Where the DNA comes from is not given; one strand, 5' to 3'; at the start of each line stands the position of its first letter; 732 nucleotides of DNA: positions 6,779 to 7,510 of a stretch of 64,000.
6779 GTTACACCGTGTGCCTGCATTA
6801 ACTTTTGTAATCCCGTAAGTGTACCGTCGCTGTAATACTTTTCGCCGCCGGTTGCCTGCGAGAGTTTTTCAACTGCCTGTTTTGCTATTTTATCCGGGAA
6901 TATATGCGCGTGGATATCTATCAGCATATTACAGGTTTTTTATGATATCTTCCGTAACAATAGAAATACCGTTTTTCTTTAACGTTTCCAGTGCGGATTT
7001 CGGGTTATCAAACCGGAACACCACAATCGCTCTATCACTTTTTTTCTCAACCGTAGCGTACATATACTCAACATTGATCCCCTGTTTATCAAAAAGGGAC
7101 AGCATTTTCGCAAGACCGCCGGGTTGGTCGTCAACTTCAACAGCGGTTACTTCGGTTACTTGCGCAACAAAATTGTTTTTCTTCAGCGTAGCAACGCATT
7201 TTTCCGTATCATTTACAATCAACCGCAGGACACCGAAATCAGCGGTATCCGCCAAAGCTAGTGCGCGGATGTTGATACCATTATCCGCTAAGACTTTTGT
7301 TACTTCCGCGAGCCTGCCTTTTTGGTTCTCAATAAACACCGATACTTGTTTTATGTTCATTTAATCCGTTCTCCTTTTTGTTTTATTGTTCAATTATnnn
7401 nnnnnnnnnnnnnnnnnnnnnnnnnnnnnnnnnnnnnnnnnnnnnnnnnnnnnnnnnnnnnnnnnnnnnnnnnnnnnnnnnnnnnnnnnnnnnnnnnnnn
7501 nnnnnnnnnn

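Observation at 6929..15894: Duplicated ACT-domain + PaaK-like CoA-ligase cassettes flanking iorAB: aryl-acid / aromatic 2-oxoacid module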

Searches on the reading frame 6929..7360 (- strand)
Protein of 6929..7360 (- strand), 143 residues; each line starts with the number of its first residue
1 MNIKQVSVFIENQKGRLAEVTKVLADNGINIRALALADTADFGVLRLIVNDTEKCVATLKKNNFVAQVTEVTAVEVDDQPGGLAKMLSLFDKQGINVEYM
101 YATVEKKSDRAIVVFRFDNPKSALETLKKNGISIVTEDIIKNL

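Call 3: search_protein_families(library=pfam, proteins=[window:6929-7360:-])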
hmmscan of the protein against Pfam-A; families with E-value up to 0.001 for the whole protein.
window:6929-7360:- (143 aa): 6 families
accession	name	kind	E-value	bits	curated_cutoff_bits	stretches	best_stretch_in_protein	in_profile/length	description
PF19571.5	ACT_8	-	3e-27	95.5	23.5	1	1-139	1-137/141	ACT domain pair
PF01842.31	ACT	-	2.5e-18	65.9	27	2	5-53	2-52/66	ACT domain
PF22629.2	ACT_AHAS_ss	-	2.9e-14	53.4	27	2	7-60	2-60/67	AHAS small subunit-like ACT domain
PF13291.12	ACT_4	-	9.6e-09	36.2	27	1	6-55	9-62/80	ACT domain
PF13840.12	ACT_7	-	5.8e-07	29.7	27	0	14-39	21-45/65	ACT domain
PF22468.2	ACT_9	-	9.3e-06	25.8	27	0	11-35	9-33/61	ACT domain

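Call 4: search_protein_families(library=ncbifam, proteins=[window:6929-7360:-])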
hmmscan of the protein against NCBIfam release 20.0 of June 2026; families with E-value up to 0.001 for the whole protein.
window:6929-7360:- (143 aa): 13 families
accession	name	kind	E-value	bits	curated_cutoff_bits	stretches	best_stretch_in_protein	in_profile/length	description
NF008864.0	PRK11895.1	equivalog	3.7e-09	36.5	119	1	4-50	4-52/164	acetolactate synthase small subunit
NF006352.0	PRK08577.1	equivalog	6.5e-09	36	140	0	3-31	56-84/136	hypothetical protein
TIGR01327.1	PGDH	equivalog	3.6e-07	29.3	454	1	72-122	454-504/525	phosphoglycerate dehydrogenase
TIGR00119.1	acolac_sm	equivalog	6.4e-07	29.5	56.9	0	6-61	5-62/158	acetolactate synthase small subunit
NF005113.0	PRK06545.2-5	equivalog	7.5e-07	28.4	497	0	3-56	312-365/378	prephenate dehydrogenase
TIGR00656.1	asp_kin_monofn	equivalog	7.5e-06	25.2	402.25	0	2-71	265-337/407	aspartate kinase, monofunctional class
NF004976.0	PRK06349.1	subfamily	1.6e-05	24.2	205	0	69-126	349-406/430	homoserine dehydrogenase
NF005109.0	PRK06545.2-1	equivalog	1.8e-05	24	397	0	66-101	289-324/361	prephenate dehydrogenase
NF008759.0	PRK11790.1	equivalog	1.8e-05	23.6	404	0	9-60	345-398/410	phosphoglycerate dehydrogenase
NF053754.1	TrpY_fam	subfamily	8.7e-05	22.6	180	0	11-51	102-144/163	TrpY family transcription regulator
NF005111.0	PRK06545.2-3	equivalog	0.00014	21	344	0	71-110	304-343/371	prephenate dehydrogenase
NF005112.0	PRK06545.2-4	subfamily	0.00076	18.6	294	0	70-100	288-318/356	prephenate dehydrogenase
NF002894.0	PRK03379.1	equivalog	0.00086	18.5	234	1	63-138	37-108/266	vitamin B12 ABC transporter substrate-binding protein BtuF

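Call 8: search_solved_structures(query=window:6929-7360:-, max_evalue=0.01)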
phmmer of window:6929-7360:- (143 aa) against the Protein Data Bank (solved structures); distinct sequences matched with E-value up to 0.01: 3.
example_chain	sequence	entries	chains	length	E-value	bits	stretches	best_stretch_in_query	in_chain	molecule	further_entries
2f06_A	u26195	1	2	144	8.4e-30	106.6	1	3-136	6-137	conserved hypothetical protein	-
6u9h_F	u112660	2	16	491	0.00015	25.1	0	5-59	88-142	Acetolactate synthase small subunit 2, chloroplastic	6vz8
9vp8_A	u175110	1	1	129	0.0026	21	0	11-53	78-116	YdjB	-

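Call 10: find_homologous_proteins(query=window:6929-7360:-, max_evalue=0.00001)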
Query window:6929-7360:- (143 aa): 5733 proteins with E <= 0.00001 among 5823 candidates; the best 120 are listed.
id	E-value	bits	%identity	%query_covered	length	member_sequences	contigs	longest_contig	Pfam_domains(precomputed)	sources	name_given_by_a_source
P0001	4.6e-83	293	100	100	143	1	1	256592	PF22468.3,PF22629.3,PF13291.13,PF01842.32,PF13840.13,PF19571.6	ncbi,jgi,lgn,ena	ncbi:MAG: ACT domain-containing protein [Elusimicrobiota bacterium]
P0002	1.6e-55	204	69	100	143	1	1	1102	PF22629.3,PF13291.13,PF01842.32,PF19571.6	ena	-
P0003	1.2e-54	202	67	100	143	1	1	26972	PF22629.3,PF13291.13,PF01842.32,PF19571.6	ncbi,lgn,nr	ncbi:MAG: ACT domain-containing protein [Spirochaetales bacterium]|nr:ACT domain-containing protein 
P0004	2.6e-54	200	67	100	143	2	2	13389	PF22629.3,PF13291.13,PF01842.32,PF19571.6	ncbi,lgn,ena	-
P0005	2.7e-54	200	68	100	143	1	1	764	PF22629.3,PF13291.13,PF01842.32,PF19571.6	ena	-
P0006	3.2e-54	200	68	100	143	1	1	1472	PF22629.3,PF13291.13,PF01842.32,PF19571.6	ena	-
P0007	1.6e-53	198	66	100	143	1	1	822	PF22629.3,PF13291.13,PF01842.32,PF19571.6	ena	-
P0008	1.6e-53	198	66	100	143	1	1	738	PF22629.3,PF13291.13,PF01842.32,PF19571.6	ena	-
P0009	2.3e-53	197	64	100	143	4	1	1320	PF22629.3,PF13291.13,PF01842.32,PF19571.6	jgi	-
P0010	7.2e-53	196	64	100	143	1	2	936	PF22629.3,PF13291.13,PF01842.32,PF19571.6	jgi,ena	-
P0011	1.0e-52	195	66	100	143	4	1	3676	PF22629.3,PF13291.13,PF01842.32,PF19571.6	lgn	-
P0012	2.0e-52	194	62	100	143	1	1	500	PF22629.3,PF13291.13,PF01842.32,PF19571.6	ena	-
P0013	2.1e-52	194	65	100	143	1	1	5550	PF22629.3,PF13291.13,PF01842.32,PF19571.6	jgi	jgi:hypothetical protein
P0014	2.4e-52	194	66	98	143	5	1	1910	PF22629.3,PF13291.13,PF01842.32,PF19571.6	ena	-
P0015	3.4e-52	194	64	100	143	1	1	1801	PF22629.3,PF13291.13,PF01842.32,PF19571.6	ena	-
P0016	3.9e-52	193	65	100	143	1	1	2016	PF22629.3,PF13291.13,PF01842.32,PF19571.6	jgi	-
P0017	4.5e-52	193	66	100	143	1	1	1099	PF22629.3,PF13291.13,PF01842.32,PF19571.6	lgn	-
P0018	5.2e-52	193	63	100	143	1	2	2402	PF22629.3,PF13291.13,PF01842.32,PF19571.6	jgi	jgi:hypothetical protein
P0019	5.4e-52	193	61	100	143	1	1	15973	PF22629.3,PF13291.13,PF01842.32,PF19571.6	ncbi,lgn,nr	ncbi:MAG: ACT domain-containing protein [Spirochaetales bacterium]|nr:ACT domain-containing protein 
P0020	5.8e-52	193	65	100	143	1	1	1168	PF22629.3,PF13291.13,PF01842.32,PF19571.6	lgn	-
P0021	6.8e-52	193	66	100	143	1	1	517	PF22629.3,PF13291.13,PF01842.32,PF19571.6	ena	-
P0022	7.3e-52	193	66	98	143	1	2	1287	PF22629.3,PF13291.13,PF01842.32,PF19571.6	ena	-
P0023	8.0e-52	192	64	100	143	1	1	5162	PF22629.3,PF13291.13,PF01842.32,PF19571.6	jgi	jgi:hypothetical protein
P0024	8.3e-52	192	65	98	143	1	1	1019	PF22629.3,PF13291.13,PF01842.32,PF19571.6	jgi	-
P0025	8.3e-52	192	64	100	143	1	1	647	PF22629.3,PF13291.13,PF01842.32,PF19571.6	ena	-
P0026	8.6e-52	192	65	100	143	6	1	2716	PF22629.3,PF13291.13,PF01842.32,PF19571.6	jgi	jgi:hypothetical protein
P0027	9.0e-52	192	64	98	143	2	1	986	PF22629.3,PF13291.13,PF01842.32,PF19571.6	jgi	jgi:hypothetical protein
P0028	1.3e-51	192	65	100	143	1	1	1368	PF22629.3,PF13291.13,PF01842.32,PF13840.13,PF19571.6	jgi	jgi:hypothetical protein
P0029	1.3e-51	192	64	100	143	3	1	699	PF22629.3,PF13291.13,PF01842.32,PF19571.6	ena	-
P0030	1.5e-51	192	64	100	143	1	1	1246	PF22629.3,PF13291.13,PF01842.32,PF19571.6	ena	-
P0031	1.5e-51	192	64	100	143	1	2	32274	PF22629.3,PF13291.13,PF01842.32,PF19571.6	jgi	-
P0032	1.8e-51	191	64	100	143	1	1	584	PF22629.3,PF13291.13,PF01842.32,PF13840.13,PF19571.6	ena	-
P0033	1.8e-51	191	64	100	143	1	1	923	PF22629.3,PF13291.13,PF01842.32,PF19571.6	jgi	jgi:hypothetical protein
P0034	2.2e-51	191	65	100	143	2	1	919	PF22629.3,PF13291.13,PF01842.32,PF19571.6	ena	-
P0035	2.3e-51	191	64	100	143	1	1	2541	PF22629.3,PF13291.13,PF01842.32,PF19571.6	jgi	jgi:hypothetical protein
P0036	2.4e-51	191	64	100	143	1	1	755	PF22629.3,PF13291.13,PF01842.32,PF19571.6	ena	-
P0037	2.4e-51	191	64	100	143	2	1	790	PF22629.3,PF13291.13,PF01842.32,PF19571.6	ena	-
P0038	2.5e-51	191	64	100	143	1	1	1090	PF22629.3,PF13291.13,PF01842.32,PF19571.6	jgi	jgi:hypothetical protein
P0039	2.8e-51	191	64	100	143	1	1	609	PF22629.3,PF13291.13,PF01842.32,PF19571.6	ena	-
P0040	2.8e-51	191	64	100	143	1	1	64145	PF22629.3,PF13291.13,PF01842.32,PF19571.6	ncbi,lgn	-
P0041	2.8e-51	191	65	100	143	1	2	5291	PF22629.3,PF13291.13,PF01842.32,PF19571.6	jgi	jgi:hypothetical protein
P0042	3.1e-51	191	64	100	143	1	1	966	PF22629.3,PF13291.13,PF01842.32,PF13840.13,PF19571.6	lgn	-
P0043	3.3e-51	190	64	100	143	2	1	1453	PF22629.3,PF13291.13,PF01842.32,PF19571.6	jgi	jgi:hypothetical protein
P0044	3.4e-51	190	61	100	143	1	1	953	PF22468.3,PF22629.3,PF13291.13,PF01842.32,PF13840.13,PF19571.6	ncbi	-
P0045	3.8e-51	190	62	100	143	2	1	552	PF22629.3,PF13291.13,PF13710.13,PF01842.32,PF19571.6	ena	-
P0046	3.9e-51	190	64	100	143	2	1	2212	PF22629.3,PF13291.13,PF01842.32,PF19571.6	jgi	-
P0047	4.4e-51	190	62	100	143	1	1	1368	PF22629.3,PF13291.13,PF01842.32,PF19571.6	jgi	jgi:hypothetical protein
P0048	4.7e-51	190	64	98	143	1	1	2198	PF22629.3,PF13291.13,PF01842.32,PF19571.6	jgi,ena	-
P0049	4.9e-51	190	63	100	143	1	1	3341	PF22629.3,PF13291.13,PF01842.32,PF19571.6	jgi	-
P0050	5.3e-51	190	63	100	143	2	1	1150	PF22629.3,PF13291.13,PF01842.32,PF19571.6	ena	-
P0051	5.4e-51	190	63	100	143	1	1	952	PF22629.3,PF13291.13,PF13710.13,PF01842.32,PF19571.6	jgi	jgi:hypothetical protein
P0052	6.4e-51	189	62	100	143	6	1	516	PF22629.3,PF13291.13,PF01842.32,PF19571.6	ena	-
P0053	6.5e-51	189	62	100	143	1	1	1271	PF22629.3,PF13291.13,PF01842.32,PF13840.13,PF19571.6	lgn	-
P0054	6.6e-51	189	63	100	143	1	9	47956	PF22629.3,PF13291.13,PF01842.32,PF19571.6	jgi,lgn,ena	jgi:hypothetical protein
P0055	7.1e-51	189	64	100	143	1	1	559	PF22629.3,PF13291.13,PF01842.32,PF19571.6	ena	-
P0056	7.5e-51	189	62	100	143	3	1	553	PF22629.3,PF13291.13,PF01842.32,PF19571.6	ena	-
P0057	9.0e-51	189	63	100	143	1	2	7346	PF22629.3,PF13291.13,PF13710.13,PF01842.32,PF19571.6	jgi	jgi:hypothetical protein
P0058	1.1e-50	189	64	100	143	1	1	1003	PF22629.3,PF13291.13,PF01842.32,PF19571.6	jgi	jgi:hypothetical protein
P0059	1.5e-50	188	65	100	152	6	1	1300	PF22629.3,PF13291.13,PF01842.32,PF19571.6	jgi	jgi:hypothetical protein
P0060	1.5e-50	188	64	100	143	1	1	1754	PF22629.3,PF13291.13,PF01842.32,PF19571.6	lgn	-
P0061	1.5e-50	188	63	100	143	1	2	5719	PF22629.3,PF13291.13,PF01842.32,PF19571.6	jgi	jgi:hypothetical protein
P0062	1.5e-50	188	63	100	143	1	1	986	PF22629.3,PF13291.13,PF01842.32,PF19571.6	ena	-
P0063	1.6e-50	188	65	98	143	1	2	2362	PF22629.3,PF13291.13,PF01842.32,PF19571.6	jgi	jgi:hypothetical protein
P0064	1.6e-50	188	63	100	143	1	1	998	PF22629.3,PF13291.13,PF13710.13,PF01842.32,PF19571.6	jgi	jgi:hypothetical protein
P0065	1.6e-50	188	63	100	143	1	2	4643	PF22629.3,PF13291.13,PF01842.32,PF19571.6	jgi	jgi:hypothetical protein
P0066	1.8e-50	188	63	100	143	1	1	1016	PF22629.3,PF13291.13,PF01842.32,PF19571.6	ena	-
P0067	1.8e-50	188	64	98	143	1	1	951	PF22629.3,PF13291.13,PF01842.32,PF19571.6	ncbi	-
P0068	1.8e-50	188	63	100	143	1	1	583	PF22629.3,PF13291.13,PF01842.32,PF19571.6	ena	-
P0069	1.8e-50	188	63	100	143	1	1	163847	PF22629.3,PF13291.13,PF01842.32,PF13840.13,PF19571.6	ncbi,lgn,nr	ncbi:MAG: ACT domain-containing protein [Spirochaetales bacterium]|nr:ACT domain-containing protein 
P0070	2.0e-50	188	64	100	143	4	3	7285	PF22629.3,PF13291.13,PF01842.32,PF19571.6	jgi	jgi:hypothetical protein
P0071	2.3e-50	188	62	100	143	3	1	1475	PF22629.3,PF13291.13,PF01842.32,PF19571.6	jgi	jgi:hypothetical protein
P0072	2.6e-50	188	65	98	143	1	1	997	PF22629.3,PF13291.13,PF01842.32,PF19571.6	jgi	-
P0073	2.6e-50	187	64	96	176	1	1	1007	PF22629.3,PF13291.13,PF01842.32,PF19571.6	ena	-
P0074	2.7e-50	187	62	100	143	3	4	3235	PF22629.3,PF13291.13,PF01842.32,PF19571.6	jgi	jgi:hypothetical protein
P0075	2.7e-50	187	63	100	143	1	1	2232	PF22629.3,PF13291.13,PF01842.32,PF19571.6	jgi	jgi:hypothetical protein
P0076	2.7e-50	187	66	100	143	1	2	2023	PF22629.3,PF13291.13,PF01842.32,PF19571.6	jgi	jgi:hypothetical protein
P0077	2.7e-50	187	63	98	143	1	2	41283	PF22629.3,PF13291.13,PF01842.32,PF19571.6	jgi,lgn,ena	-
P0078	2.8e-50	187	64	100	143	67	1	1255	PF22629.3,PF13291.13,PF01842.32,PF19571.6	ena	-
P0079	2.9e-50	187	61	100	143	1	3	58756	PF22629.3,PF13291.13,PF01842.32,PF19571.6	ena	-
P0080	5.1e-50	187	63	100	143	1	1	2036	PF22468.3,PF22629.3,PF13291.13,PF01842.32,PF13840.13,PF19571.6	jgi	-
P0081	5.7e-50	186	64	100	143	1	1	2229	PF22629.3,PF13291.13,PF01842.32,PF13840.13,PF19571.6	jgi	-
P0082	5.7e-50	186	63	100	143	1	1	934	PF22629.3,PF13291.13,PF01842.32,PF19571.6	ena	-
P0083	6.8e-50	186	62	100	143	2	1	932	PF22629.3,PF13291.13,PF01842.32,PF19571.6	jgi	-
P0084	7.0e-50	186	64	92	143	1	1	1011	PF22629.3,PF13291.13,PF13710.13,PF01842.32,PF19571.6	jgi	jgi:hypothetical protein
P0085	7.5e-50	186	63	100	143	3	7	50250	PF22468.3,PF22629.3,PF13291.13,PF01842.32,PF13840.13,PF19571.6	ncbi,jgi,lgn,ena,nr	ncbi:MAG TPA: amino acid-binding protein [Planctomycetes bacterium]|nr:amino acid-binding protein [P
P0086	7.6e-50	186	62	100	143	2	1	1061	PF22629.3,PF13291.13,PF01842.32,PF19571.6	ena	-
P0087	7.8e-50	186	62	100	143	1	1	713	PF22629.3,PF13291.13,PF01842.32,PF19571.6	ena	-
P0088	7.9e-50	186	64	100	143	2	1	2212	PF22629.3,PF13291.13,PF01842.32,PF19571.6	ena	-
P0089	8.4e-50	186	62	100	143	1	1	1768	PF22629.3,PF13291.13,PF01842.32,PF19571.6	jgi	jgi:hypothetical protein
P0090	9.1e-50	186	60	100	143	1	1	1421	PF22629.3,PF13291.13,PF13710.13,PF01842.32,PF19571.6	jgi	jgi:hypothetical protein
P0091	9.5e-50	186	63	100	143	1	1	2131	PF22629.3,PF13291.13,PF01842.32,PF19571.6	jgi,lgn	jgi:hypothetical protein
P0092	1.0e-49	186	62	98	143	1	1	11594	PF22629.3,PF13291.13,PF01842.32,PF19571.6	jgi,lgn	jgi:hypothetical protein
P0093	1.1e-49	186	61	100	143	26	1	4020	PF22629.3,PF13291.13,PF01842.32,PF13840.13,PF19571.6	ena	-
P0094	1.1e-49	186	61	100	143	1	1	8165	PF22629.3,PF13291.13,PF01842.32,PF19571.6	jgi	jgi:hypothetical protein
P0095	1.2e-49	185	61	100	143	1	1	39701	PF22468.3,PF22629.3,PF13291.13,PF01842.32,PF13840.13,PF19571.6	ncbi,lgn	-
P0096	1.3e-49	185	61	100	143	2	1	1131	PF22629.3,PF13291.13,PF01842.32,PF19571.6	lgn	-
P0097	1.5e-49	185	64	100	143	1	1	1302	PF22629.3,PF13291.13,PF01842.32,PF19571.6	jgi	jgi:hypothetical protein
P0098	1.5e-49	185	63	100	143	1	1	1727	PF22629.3,PF13291.13,PF01842.32,PF19571.6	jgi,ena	-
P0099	1.6e-49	185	65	100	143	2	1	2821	PF22629.3,PF13291.13,PF01842.32,PF13840.13,PF19571.6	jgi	jgi:hypothetical protein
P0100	1.7e-49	185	62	100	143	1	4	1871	PF22629.3,PF13291.13,PF01842.32,PF19571.6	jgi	-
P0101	1.8e-49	185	59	100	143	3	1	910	PF22629.3,PF13291.13,PF13710.13,PF01842.32,PF13840.13,PF19571.6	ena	-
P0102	1.8e-49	185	60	100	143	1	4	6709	PF22629.3,PF13291.13,PF01842.32,PF19571.6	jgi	jgi:hypothetical protein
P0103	1.9e-49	185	62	100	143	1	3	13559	PF22629.3,PF13291.13,PF01842.32,PF19571.6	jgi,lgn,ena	-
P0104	1.9e-49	185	59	100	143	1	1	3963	PF22468.3,PF22629.3,PF13291.13,PF01842.32,PF13840.13,PF19571.6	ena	-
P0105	2.0e-49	185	61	100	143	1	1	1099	PF22629.3,PF13291.13,PF01842.32,PF19571.6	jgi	jgi:hypothetical protein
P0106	2.2e-49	185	62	100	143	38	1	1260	PF22629.3,PF13291.13,PF01842.32,PF19571.6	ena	-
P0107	2.3e-49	184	61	100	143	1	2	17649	PF22629.3,PF13291.13,PF13710.13,PF01842.32,PF19571.6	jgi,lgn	-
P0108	2.4e-49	184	62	100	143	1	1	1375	PF22629.3,PF13291.13,PF01842.32,PF19571.6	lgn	-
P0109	2.7e-49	184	61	100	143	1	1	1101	PF22629.3,PF13291.13,PF01842.32,PF19571.6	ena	-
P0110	2.8e-49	184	62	100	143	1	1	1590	PF22468.3,PF22629.3,PF13291.13,PF01842.32,PF13840.13,PF19571.6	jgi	jgi:hypothetical protein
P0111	3.1e-49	184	62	100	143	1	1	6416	PF22629.3,PF13291.13,PF01842.32,PF13840.13,PF19571.6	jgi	jgi:hypothetical protein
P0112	3.5e-49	184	63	100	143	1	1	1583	PF22629.3,PF13291.13,PF01842.32,PF13840.13,PF19571.6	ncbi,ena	-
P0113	4.1e-49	184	60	100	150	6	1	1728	PF22629.3,PF13291.13,PF01842.32,PF13840.13,PF19571.6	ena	-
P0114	4.3e-49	184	62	100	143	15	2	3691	PF22629.3,PF13291.13,PF13710.13,PF01842.32,PF19571.6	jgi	jgi:hypothetical protein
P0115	4.6e-49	183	60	100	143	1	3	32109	PF22629.3,PF13291.13,PF01842.32,PF19571.6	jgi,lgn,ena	-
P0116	4.8e-49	183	58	100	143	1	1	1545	PF22629.3,PF13291.13,PF01842.32,PF19571.6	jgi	jgi:hypothetical protein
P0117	4.8e-49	183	62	100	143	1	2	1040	PF22468.3,PF22629.3,PF13291.13,PF01842.32,PF13840.13,PF19571.6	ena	-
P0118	5.3e-49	183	61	100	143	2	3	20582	PF22629.3,PF13291.13,PF01842.32,PF19571.6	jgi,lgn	jgi:hypothetical protein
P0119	5.7e-49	183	59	100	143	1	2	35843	PF22468.3,PF22629.3,PF13291.13,PF01842.32,PF13840.13,PF19571.6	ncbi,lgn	-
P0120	5.7e-49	183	65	93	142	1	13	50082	PF24931.2,PF22629.3,PF13291.13,PF01842.32,PF13840.13,PF19571.6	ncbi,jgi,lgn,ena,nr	ncbi:MAG TPA: ACT domain-containing protein [Spirochaetota bacterium]|nr:ACT domain-containing prote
